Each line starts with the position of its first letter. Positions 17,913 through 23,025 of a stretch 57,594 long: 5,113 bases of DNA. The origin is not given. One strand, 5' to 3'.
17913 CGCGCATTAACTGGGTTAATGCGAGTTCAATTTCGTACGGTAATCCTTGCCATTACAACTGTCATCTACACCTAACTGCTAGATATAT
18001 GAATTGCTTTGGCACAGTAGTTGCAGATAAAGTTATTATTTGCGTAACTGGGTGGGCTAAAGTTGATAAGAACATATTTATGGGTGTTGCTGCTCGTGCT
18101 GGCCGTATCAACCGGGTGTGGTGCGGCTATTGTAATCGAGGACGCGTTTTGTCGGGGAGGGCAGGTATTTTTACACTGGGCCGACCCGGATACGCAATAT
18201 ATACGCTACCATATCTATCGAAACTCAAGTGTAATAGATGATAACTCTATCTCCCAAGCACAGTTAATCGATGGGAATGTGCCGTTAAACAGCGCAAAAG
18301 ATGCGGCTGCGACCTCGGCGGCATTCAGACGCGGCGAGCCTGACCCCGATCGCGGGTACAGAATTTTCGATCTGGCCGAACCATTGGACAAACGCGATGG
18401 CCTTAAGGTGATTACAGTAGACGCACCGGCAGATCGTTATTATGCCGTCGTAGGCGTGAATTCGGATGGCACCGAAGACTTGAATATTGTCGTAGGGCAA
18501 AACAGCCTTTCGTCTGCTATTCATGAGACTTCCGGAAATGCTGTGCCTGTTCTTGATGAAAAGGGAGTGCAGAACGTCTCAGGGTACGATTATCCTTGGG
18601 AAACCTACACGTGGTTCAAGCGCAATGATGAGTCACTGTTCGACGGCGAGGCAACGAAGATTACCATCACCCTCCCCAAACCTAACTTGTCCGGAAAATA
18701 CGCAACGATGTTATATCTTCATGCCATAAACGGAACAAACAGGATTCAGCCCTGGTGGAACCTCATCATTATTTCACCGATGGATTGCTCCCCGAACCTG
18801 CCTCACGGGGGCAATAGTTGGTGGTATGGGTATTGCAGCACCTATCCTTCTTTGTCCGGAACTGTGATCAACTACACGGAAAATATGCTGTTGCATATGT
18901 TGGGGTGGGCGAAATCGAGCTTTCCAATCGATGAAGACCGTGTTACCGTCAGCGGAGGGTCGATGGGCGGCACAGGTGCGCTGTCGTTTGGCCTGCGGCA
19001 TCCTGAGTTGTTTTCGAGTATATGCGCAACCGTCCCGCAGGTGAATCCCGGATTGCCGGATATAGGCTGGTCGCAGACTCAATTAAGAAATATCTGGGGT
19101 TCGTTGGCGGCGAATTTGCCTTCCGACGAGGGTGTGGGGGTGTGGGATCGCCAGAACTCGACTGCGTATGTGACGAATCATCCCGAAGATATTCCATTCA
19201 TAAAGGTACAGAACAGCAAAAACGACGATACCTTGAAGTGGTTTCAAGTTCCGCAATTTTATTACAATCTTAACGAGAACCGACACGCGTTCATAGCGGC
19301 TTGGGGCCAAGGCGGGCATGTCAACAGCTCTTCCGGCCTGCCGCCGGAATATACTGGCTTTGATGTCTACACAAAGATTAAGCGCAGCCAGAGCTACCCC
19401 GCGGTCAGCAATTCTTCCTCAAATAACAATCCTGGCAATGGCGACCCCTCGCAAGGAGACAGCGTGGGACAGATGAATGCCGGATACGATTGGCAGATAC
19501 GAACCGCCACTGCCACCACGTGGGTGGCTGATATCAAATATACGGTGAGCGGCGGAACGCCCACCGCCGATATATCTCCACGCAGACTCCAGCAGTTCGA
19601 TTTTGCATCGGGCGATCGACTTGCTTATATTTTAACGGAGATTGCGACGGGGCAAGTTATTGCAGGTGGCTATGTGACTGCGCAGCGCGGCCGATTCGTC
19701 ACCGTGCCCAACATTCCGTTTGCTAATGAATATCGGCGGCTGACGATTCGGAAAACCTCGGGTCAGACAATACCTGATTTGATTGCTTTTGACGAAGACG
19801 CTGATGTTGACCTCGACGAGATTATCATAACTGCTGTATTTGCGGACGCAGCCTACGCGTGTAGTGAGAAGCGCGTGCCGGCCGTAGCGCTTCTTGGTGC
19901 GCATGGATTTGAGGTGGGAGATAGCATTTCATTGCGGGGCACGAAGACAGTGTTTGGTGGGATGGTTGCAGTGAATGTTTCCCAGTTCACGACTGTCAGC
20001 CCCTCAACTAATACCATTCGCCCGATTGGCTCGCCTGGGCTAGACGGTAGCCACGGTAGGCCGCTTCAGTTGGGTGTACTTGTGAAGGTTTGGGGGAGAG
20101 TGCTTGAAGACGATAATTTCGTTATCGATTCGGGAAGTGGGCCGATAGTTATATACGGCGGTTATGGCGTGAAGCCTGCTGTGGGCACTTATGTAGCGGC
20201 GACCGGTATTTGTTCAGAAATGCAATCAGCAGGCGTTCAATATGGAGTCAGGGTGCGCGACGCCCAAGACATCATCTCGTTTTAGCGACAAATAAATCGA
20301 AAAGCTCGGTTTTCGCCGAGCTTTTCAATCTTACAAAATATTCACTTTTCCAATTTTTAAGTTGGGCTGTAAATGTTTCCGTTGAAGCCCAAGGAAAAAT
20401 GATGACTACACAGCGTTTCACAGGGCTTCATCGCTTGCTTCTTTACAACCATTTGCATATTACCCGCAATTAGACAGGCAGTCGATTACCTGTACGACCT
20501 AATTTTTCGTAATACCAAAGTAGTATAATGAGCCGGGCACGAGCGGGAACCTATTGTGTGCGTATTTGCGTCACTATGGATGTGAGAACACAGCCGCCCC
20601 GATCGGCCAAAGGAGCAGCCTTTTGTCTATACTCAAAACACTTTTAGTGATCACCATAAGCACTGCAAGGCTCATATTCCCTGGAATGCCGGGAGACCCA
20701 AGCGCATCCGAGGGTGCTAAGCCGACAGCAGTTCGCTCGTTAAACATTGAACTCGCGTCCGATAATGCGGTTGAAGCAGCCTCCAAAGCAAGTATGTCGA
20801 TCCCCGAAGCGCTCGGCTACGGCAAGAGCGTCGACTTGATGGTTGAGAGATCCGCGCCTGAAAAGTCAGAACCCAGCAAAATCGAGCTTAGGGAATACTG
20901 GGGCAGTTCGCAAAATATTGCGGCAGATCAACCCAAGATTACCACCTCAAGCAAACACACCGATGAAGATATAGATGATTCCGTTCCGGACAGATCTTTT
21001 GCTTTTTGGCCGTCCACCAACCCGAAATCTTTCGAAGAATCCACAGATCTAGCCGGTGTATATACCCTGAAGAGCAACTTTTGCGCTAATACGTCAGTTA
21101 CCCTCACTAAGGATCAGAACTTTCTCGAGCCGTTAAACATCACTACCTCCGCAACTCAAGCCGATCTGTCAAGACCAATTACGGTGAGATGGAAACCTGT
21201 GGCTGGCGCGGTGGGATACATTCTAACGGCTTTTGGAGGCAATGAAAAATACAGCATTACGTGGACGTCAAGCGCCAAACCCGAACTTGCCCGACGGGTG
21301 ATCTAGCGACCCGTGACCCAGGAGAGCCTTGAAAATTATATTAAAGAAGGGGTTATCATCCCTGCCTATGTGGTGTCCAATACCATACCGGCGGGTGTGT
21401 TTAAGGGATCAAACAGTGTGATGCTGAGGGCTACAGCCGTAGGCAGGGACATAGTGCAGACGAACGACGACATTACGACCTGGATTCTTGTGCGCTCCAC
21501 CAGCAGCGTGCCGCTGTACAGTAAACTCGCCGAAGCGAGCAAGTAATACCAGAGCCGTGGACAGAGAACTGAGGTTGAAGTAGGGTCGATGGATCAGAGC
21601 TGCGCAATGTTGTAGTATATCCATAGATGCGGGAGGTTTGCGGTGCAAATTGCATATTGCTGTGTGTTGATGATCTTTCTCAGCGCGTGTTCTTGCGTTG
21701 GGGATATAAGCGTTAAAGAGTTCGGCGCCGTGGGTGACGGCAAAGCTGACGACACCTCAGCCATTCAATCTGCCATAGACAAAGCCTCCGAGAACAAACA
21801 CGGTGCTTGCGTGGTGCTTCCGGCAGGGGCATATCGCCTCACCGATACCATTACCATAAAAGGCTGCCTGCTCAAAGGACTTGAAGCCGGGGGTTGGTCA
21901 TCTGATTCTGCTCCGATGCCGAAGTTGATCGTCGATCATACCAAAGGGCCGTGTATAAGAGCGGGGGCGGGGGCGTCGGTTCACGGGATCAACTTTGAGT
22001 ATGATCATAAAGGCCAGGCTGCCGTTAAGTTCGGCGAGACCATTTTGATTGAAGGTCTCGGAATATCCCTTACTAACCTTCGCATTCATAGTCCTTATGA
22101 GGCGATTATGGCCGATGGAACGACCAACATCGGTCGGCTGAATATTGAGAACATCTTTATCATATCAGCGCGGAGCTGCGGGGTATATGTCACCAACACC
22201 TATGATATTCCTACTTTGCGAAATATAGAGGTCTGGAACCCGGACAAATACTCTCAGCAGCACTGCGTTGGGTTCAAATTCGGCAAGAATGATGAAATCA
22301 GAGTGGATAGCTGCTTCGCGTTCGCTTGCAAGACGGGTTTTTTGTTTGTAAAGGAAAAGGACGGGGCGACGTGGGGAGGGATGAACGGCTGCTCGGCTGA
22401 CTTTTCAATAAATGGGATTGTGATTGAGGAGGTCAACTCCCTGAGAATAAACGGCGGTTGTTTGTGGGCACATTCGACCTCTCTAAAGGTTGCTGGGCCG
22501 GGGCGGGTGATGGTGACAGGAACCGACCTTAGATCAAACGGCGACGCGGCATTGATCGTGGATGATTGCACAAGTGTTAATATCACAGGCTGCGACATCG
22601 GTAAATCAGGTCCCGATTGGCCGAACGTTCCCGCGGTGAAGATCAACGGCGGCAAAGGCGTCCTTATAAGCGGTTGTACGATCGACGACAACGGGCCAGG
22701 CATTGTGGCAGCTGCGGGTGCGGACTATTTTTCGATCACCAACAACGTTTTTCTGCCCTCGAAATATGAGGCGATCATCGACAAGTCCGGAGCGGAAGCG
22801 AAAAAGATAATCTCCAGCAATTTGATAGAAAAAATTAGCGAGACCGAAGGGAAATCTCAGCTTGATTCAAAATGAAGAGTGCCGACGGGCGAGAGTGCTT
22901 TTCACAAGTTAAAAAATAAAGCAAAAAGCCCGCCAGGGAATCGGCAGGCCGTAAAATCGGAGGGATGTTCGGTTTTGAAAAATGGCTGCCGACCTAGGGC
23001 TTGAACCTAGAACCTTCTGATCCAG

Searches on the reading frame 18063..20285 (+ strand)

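Call 13: search_protein_families(library=pfam, proteins=[window:18063-20285:+], max_evalue=0.0001)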
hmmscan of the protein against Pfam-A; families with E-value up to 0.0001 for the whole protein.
window:18063-20285:+ (740 aa): 1 family
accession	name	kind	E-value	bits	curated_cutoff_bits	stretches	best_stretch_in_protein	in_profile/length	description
PF00756.26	Esterase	-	1.3e-11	45.2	22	1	199-419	9-227/251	Putative esterase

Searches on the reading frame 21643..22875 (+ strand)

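Call 13: search_protein_families(library=pfam, proteins=[window:21643-22875:+], max_evalue=0.0001)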
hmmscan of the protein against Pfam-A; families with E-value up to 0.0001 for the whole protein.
window:21643-22875:+ (410 aa): 3 families
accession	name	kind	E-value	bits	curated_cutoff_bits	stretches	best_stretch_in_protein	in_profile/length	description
PF12708.12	Pect-lyase_RHGA_epim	-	5.5e-14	52.9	27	1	22-73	2-53/213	Rhamnogalacturonase A/epimerase, pectate lyase-like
PF13229.12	Beta_helix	-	1.7e-10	41.2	25.9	1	284-378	6-95/158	Right handed beta helix region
PF05048.19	NosD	-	1.2e-07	31.8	23.6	1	249-381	53-180/212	Periplasmic copper-binding protein (NosD)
